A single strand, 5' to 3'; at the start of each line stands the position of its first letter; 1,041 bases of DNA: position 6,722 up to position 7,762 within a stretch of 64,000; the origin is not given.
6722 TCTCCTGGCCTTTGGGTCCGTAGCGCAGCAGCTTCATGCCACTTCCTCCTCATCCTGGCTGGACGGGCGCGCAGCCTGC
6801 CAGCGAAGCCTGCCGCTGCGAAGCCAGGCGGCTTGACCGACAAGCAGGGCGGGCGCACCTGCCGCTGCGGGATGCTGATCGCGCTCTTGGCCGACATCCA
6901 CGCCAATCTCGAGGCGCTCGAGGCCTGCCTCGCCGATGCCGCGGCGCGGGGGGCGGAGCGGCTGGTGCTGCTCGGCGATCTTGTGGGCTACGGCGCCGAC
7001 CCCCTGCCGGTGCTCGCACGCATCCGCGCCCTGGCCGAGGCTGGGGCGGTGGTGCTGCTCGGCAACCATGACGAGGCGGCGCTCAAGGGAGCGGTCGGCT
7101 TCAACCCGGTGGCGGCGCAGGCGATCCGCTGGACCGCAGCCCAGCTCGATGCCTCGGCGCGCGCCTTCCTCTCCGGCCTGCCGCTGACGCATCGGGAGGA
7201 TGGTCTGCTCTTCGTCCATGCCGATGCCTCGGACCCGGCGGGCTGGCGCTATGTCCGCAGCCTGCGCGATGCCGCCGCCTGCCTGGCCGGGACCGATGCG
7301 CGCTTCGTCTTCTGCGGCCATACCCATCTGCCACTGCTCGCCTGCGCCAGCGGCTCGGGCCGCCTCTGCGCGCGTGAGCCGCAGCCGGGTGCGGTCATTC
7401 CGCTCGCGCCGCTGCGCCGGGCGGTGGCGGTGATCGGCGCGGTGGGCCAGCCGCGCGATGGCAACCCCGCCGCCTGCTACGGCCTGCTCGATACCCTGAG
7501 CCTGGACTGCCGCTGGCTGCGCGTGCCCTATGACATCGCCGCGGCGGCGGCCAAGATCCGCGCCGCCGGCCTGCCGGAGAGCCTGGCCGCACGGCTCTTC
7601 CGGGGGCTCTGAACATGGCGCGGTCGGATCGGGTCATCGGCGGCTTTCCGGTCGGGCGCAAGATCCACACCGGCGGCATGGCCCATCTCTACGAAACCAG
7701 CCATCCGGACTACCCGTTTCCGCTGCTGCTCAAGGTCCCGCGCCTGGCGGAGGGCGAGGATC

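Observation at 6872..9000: Stand-alone metallophosphoesterase plus kinase-USP two-gene module: candidate uncharacterised stress signalling switch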

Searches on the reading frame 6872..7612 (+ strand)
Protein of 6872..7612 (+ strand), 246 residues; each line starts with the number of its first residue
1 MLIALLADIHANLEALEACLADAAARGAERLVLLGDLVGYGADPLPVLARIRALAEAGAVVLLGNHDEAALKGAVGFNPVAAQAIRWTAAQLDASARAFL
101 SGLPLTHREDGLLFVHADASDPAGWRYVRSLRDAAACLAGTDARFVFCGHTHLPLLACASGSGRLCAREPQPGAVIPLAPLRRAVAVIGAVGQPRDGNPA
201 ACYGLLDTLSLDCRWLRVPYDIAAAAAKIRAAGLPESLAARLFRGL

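Call 3: search_protein_families(library=pfam, proteins=[window:6872-7612:+], max_evalue=0.01)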
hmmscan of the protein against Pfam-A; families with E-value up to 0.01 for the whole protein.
window:6872-7612:+ (246 aa): 2 families
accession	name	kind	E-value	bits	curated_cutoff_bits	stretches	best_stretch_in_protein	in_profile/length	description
PF12850.12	Metallophos_2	-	1.2e-13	51.8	27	1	1-207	1-150/154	Calcineurin-like phosphoesterase superfamily domain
PF00149.33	Metallophos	-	8.1e-11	43.2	21.5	1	1-153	1-190/191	Calcineurin-like phosphoesterase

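Call 4: search_protein_families(library=ncbifam, proteins=[window:6872-7612:+], max_evalue=0.01)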
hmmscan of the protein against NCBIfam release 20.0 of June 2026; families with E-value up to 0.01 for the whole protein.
window:6872-7612:+ (246 aa): 6 families
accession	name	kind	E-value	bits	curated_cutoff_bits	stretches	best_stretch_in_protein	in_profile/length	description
NF001204.0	PRK00166.1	equivalog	1.4e-08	34.3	176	1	5-118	5-122/276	symmetrical bis(5'-nucleosyl)-tetraphosphatase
NF006988.0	PRK09453.1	equivalog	4.4e-06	26.7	117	1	1-42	1-42/183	phosphodiesterase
TIGR04075.1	bacter_Pnkp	equivalog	0.00012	20.4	750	1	11-101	204-296/851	polynucleotide kinase-phosphatase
TIGR00040.1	yfcE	subfamily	0.00023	21.3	56.25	1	1-153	1-117/158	YfcE family phosphodiesterase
TIGR00668.1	apaH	equivalog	0.0006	19.3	222.85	1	5-78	5-78/279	bis(5'-nucleosyl)-tetraphosphatase (symmetrical) ApaH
TIGR04123.1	P_estr_lig_assc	hypoth_equivalog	0.0047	16.4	150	0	9-75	49-118/207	ligase-associated DNA damage response endonuclease PdeM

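Call 5: search_solved_structures(query=window:6872-7612:+, max_evalue=0.01, show_alignments=2)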
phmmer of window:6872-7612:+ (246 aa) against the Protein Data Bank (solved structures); distinct sequences matched with E-value up to 0.01: 10.
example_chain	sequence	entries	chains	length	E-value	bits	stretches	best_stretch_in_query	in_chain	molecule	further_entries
3rqz_A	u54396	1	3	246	4.7e-39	137.7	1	2-245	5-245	Metallophosphoesterase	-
1nnw_A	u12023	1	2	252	1.9e-06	30.9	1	185-245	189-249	hypothetical protein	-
3qfm_A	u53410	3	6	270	2.7e-05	27.1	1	3-67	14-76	Putative uncharacterized protein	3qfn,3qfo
2gju_A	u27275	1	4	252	0.00022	24.1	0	184-245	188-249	252aa long hypothetical protein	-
2qjc_A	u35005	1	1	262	0.00024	24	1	4-72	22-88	Diadenosine tetraphosphatase, putative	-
1su1_A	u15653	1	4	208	0.00029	23.8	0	4-46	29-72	Hypothetical protein yfcE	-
9t9n_A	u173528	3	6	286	0.0026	20.6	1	4-130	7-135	Bis(5'-nucleosyl)-tetraphosphatase, symmetrical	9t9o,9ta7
2dfj_A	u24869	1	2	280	0.0048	19.8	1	4-77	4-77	diadenosinetetraphosphatase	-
9olz_A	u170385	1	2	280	0.0049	19.7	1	4-77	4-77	Bis(5'-nucleosyl)-tetraphosphatase [symmetrical]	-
9ojd_A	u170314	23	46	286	0.0051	19.7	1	4-77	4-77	Bis(5'-nucleosyl)-tetraphosphatase [symmetrical] | Bis(5'-nucleosyl)-tetraphosphatase, symmetrical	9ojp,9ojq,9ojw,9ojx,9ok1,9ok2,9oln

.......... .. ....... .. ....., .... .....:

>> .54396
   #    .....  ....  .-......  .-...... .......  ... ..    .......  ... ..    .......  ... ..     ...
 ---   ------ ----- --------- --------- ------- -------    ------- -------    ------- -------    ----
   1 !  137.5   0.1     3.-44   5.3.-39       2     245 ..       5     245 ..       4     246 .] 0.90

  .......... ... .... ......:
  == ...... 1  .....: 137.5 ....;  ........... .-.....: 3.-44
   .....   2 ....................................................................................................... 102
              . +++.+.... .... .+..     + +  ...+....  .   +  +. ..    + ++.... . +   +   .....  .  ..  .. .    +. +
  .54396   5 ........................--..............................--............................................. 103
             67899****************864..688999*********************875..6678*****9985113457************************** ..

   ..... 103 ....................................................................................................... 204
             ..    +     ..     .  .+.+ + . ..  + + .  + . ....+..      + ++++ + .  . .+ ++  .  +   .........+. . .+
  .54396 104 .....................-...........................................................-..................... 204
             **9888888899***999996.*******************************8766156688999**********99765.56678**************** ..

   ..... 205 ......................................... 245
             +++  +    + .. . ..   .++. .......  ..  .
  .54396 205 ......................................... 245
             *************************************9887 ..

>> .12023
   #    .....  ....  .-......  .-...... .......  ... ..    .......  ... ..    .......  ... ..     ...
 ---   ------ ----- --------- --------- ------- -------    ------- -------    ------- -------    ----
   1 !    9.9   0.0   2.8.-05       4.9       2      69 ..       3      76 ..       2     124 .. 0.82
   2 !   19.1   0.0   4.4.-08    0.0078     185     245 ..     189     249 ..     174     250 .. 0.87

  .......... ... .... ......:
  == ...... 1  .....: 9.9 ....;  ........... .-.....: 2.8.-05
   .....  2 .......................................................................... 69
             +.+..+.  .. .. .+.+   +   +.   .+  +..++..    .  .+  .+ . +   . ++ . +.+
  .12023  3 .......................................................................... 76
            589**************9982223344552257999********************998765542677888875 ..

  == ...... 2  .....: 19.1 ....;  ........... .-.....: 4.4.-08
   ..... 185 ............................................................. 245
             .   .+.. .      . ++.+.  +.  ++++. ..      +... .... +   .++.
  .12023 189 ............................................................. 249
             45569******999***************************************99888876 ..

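Call 24: find_homologous_proteins(query=window:6872-7612:+, max_evalue=0.00001)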
Query window:6872-7612:+ (246 aa): 7377 proteins with E <= 0.00001 among 8000 candidates; the best 120 are listed.
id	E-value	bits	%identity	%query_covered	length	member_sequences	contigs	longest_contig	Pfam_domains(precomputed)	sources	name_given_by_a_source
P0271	5.8e-152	522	100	100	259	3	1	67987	PF12850.13,PF00149.34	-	-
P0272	2.1e-99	350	69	100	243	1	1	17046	PF12850.13,PF00149.34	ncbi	-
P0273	9.5e-98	345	69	100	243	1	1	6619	PF12850.13,PF00149.34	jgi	jgi:diadenosine tetraphosphatase ApaH/serine/threonine PP2A family protein phosphatase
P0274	7.1e-96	339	65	100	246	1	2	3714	PF12850.13,PF00149.34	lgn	-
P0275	1.8e-95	337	67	100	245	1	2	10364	PF12850.13,PF00149.34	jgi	jgi:diadenosine tetraphosphatase ApaH/serine/threonine PP2A family protein phosphatase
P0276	3.1e-95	336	66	100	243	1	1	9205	PF12850.13,PF00149.34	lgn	-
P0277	7.5e-95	335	70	100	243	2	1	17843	PF12850.13,PF00149.34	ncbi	-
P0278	1.0e-93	331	66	100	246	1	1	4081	PF12850.13,PF00149.34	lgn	-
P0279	1.1e-93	331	65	100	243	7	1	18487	PF12850.13,PF00149.34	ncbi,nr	ncbi:MAG: metallophosphoesterase family protein [Alphaproteobacteria bacterium]|nr:metallophosphoest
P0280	4.5e-93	329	64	100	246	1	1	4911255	PF12850.13,PF00149.34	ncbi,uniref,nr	ncbi:metallophosphoesterase family protein [Sediminicoccus sp. KRV36]|uniref:metallophosphoesterase 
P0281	2.0e-92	327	61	90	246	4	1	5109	PF12850.13,PF00149.34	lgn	-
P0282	2.2e-92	327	63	100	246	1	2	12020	PF12850.13,PF00149.34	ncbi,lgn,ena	-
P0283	2.5e-92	327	64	100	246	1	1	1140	PF12850.13,PF00149.34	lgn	-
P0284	4.6e-92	326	64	100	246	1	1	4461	PF12850.13,PF00149.34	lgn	-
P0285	6.5e-92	326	63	100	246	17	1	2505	PF12850.13,PF00149.34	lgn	-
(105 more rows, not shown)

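Call 30: search_protein_families(library=padloc, proteins=[window:6872-7612:+], max_evalue=0.001)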
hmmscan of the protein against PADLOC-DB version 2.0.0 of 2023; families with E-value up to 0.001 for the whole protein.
window:6872-7612:+ (246 aa): 0 families

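Call 39: predict_structure(alignment_id=A2)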
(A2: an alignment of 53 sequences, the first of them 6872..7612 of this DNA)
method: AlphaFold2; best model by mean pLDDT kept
length: 246 residues; sequences in the alignment: 53
mean_pLDDT: 96.3   pTM: 0.93
mean pLDDT of the five models: 96.3, 96.2, 95.0, 94.5, 93.3
residues with pLDDT >= 90: 237; 70-90: 9; 50-70: 0; < 50: 0
segments of 3 or more residues with pLDDT < 50: none
pLDDT, mean of each block of 10 residues (from residue 1): 98 99 99 98 98 99 98 96 98 99 97 97 96 95 96 91 86 94 95 93 97 97 98 97 94
secondary structure, 60 per line:
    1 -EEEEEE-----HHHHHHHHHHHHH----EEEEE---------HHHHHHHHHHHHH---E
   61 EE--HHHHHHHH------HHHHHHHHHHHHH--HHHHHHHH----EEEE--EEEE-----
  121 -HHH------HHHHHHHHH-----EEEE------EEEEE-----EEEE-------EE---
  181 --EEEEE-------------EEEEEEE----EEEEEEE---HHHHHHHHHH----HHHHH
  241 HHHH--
elements in order: E2-7 H13-25 E30-34 H44-56 E60-62 H65-72 H79-91 H94-101 E106-109 E112-115 H131-139 E145-148 E155-159 E165-168 E183-187 E201-207 E212-218 H222-231 H236-244

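Call 44: fold_search(model_id=the predicted structure, library=pdb)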
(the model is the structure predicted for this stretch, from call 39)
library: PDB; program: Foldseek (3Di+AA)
matches with E <= 10: 715; with E <= 0.001: 187
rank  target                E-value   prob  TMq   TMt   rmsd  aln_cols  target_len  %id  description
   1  3rqz_B                1.6e-25  1.00  0.89  0.92   3.0       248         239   38  Crystal structure of metallophosphoesterase from Sphaerobacter thermophilus (released 2011-05-18)
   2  3rqz_C                3.2e-25  1.00  0.89  0.90   3.7       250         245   38  Crystal structure of metallophosphoesterase from Sphaerobacter thermophilus (released 2011-05-18)
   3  3rqz_A                8.9e-25  1.00  0.89  0.90   3.2       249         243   38  Crystal structure of metallophosphoesterase from Sphaerobacter thermophilus (released 2011-05-18)
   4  3qfn_A                9.6e-16  1.00  0.77  0.76   3.6       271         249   23  Crystal structure of Streptococcal asymmetric Ap4A hydrolase and phosphodiesterase Spr1479/SapH in complex with inorga (released 2011-08-24)
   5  3qfm_B                2.7e-15  1.00  0.76  0.74   3.4       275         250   22  Crystal structure of Streptococcal asymmetric Ap4A hydrolase and phosphodiesterase Spr1479/SapH (released 2011-08-24)
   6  3qfm_A                5.0e-15  1.00  0.77  0.74   3.2       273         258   24  Crystal structure of Streptococcal asymmetric Ap4A hydrolase and phosphodiesterase Spr1479/SapH (released 2011-08-24)
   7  1nnw_A                1.1e-14  1.00  0.82  0.80   2.7       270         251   20  hypothetical protein from Pyrococcus furiosus Pfu-1218608 (released 2003-02-11)
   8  2gju_A                1.2e-13  1.00  0.82  0.80   2.6       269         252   19  Crystal structure of hypothetical protein PH1004 from Pyrococcus horikoshii OT3 (released 2006-10-10)
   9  4ja9                  4.6e-07  1.00  0.50  0.29   7.5       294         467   15  Rat PP5 apo (released 2014-02-19)
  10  3p71_C                5.9e-07  1.00  0.49  0.41   6.6       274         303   15  Crystal structure of the complex of LCMT-1 and PP2A (released 2011-02-16)
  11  1wao_2                6.7e-07  1.00  0.48  0.28   6.8       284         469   15  PP5 structure (released 2005-02-22)
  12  2qjc                  7.6e-07  1.00  0.52  0.57   6.1       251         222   18  Crystal structure of a putative diadenosine tetraphosphatase (released 2007-07-24)
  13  2dfj_A                9.8e-07  1.00  0.49  0.46   8.2       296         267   16  Crystal Structure of the Diadenosine Tetraphosphate Hydrolase from Shigella flexneri 2a (released 2006-12-05)
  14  1su1_A                1.0e-06  1.00  0.45  0.58   5.9       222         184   21  Structural and biochemical characterization of Yfce, a phosphoesterase from E. coli (released 2004-08-17)
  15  9o04_E                1.2e-06  1.00  0.51  0.45   6.3       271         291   14  CryoEM structure of the FBXO42-CCDC6-PP2Ac degradasome (released 2026-01-21)
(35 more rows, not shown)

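Call 68: search_dna_similar(query=window:6872-7612:+, collection=plasmids, mode=protein, max_evalue=1e-8, max_rows=60)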
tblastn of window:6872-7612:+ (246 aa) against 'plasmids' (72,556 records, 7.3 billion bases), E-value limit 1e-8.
Records with a match: 20; places in all: 21; records where one place covers at least 80% of the query: 19.
Best place of each record, by identity: <60% 20.
By first word of the organism name: Azospirillum 9; Trichormus 2; Picosynechococcus 2; Shinella 1; Pseudoroseomonas 1; Rhodobacter 1; Dolichospermum 1; Natribaculum 1; [Synechococcus] 1; Bosea 1.
By predicted mobility (MOB-suite, as given by PLSDB): non-mobilizable 14; mobilizable 3; conjugative 3.
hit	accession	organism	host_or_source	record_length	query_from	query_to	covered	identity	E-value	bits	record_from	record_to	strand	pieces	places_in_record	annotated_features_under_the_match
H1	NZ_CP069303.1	Shinella sp. PSBB067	monoisolate,Minnesota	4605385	1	245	100%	56.7%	2e-53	192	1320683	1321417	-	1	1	none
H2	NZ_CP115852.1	Pseudoroseomonas cervicalis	-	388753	1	245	100%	47.4%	9e-40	152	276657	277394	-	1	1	metallophosphoesterase family protein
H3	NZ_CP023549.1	Rhodobacter sp. CZR27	cell culture,paddy soil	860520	1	245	100%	43.3%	3e-39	151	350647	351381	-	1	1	metallophosphoesterase family protein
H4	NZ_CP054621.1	Azospirillum oryzae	cell culture,soil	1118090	1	240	98%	38.8%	2e-13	77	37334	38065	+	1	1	record has no annotation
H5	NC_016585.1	Azospirillum lipoferum 4B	-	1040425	1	240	98%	38.2%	1e-15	83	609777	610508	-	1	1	none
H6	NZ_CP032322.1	Azospirillum argentinense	soil sample,Agricultural field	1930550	1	221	90%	41.1%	4e-10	67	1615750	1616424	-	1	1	record has no annotation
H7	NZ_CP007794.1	Azospirillum argentinense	Triticum aestivum L.,Root,wheat ...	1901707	1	221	90%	40.1%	2e-10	67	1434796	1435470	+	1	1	record has no annotation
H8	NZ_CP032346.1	Azospirillum brasilense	soil sample,Agricultural field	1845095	1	221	90%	40.1%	1e-9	65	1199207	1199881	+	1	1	record has no annotation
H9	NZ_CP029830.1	Azospirillum ramasamyi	single cell,Cow dung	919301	1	246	100%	36.0%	6e-13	75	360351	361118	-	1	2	metallophosphoesterase family protein | ATP-grasp domain-containing protein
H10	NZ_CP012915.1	Azospirillum brasilense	Digitaria eriantha,microbe,root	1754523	1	221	90%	39.8%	3e-10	67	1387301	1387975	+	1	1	none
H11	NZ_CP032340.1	Azospirillum brasilense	soil sample,Agricultural field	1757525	1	221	90%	39.8%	3e-10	67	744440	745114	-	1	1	none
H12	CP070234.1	Dolichospermum sp. DET69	freshwater metagenome,metagenomic ...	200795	1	246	100%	34.9%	1e-20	97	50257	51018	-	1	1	metallophosphoesterase family protein | GTP-binding protein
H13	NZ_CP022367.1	Azospirillum sp. TSH58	single cell,paddy soils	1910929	1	221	90%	38.4%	7e-10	66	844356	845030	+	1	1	record has no annotation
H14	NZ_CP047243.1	Trichormus variabilis 0441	cell culture,thermal spring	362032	3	246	99%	34.0%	2e-19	94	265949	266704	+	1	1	metallophosphoesterase family protein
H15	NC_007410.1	Trichormus variabilis ATCC 29413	-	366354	3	246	99%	34.0%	2e-19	94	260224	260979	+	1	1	metallophosphoesterase family protein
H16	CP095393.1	Natribaculum breve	cell culture,saline soil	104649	1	245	100%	33.3%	2e-13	76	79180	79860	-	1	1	none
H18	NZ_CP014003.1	Picosynechococcus sp. PCC 73109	cell culture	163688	1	246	100%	30.6%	4e-13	76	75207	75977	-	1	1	metallophosphoesterase family protein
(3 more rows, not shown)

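Call 69: get_annotated_region(hit=H3, flank=4000)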
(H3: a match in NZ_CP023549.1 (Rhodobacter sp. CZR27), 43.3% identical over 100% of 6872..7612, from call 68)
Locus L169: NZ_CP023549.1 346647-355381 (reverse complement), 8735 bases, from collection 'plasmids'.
description: Rhodobacter sp. CZR27 plasmid unnamed1, complete sequence
organism: Rhodobacter sp. CZR27 (NCBI taxid 2033869)
taxonomy: Bacteria; Pseudomonadota; Alphaproteobacteria; Rhodobacterales; Paracoccaceae; Rhodobacter; Rhodobacter sp. CZR27
host: -; source: cell culture,paddy soil; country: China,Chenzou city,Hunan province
typing (MOB-suite, as given by PLSDB): non-mobilizable
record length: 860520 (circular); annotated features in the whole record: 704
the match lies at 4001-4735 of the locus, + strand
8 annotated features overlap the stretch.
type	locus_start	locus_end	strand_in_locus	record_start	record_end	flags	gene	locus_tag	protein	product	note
CDS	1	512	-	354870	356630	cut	-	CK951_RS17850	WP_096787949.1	MFS transporter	GO:0055085 - transmembrane transport [Evidence IEA]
CDS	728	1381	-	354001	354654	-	-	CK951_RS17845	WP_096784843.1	adenylate kinase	GO:0006139 - nucleobase-containing compound metabolic process [Evidence IEA]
CDS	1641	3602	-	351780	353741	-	acs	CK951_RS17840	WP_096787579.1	acetate--CoA ligase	GO:0019427 - acetyl-CoA biosynthetic process from acetate [Evidence IEA]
CDS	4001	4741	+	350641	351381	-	-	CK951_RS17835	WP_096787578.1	metallophosphoesterase family protein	-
CDS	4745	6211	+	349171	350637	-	-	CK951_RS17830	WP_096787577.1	bifunctional serine/threonine-protein kinase/universal stress protein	-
CDS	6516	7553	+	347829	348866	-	-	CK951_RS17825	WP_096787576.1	polysaccharide biosynthesis protein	-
CDS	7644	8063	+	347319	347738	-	-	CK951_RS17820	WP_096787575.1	hypothetical protein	-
CDS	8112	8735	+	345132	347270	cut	-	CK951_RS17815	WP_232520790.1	NosR/NirI family protein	-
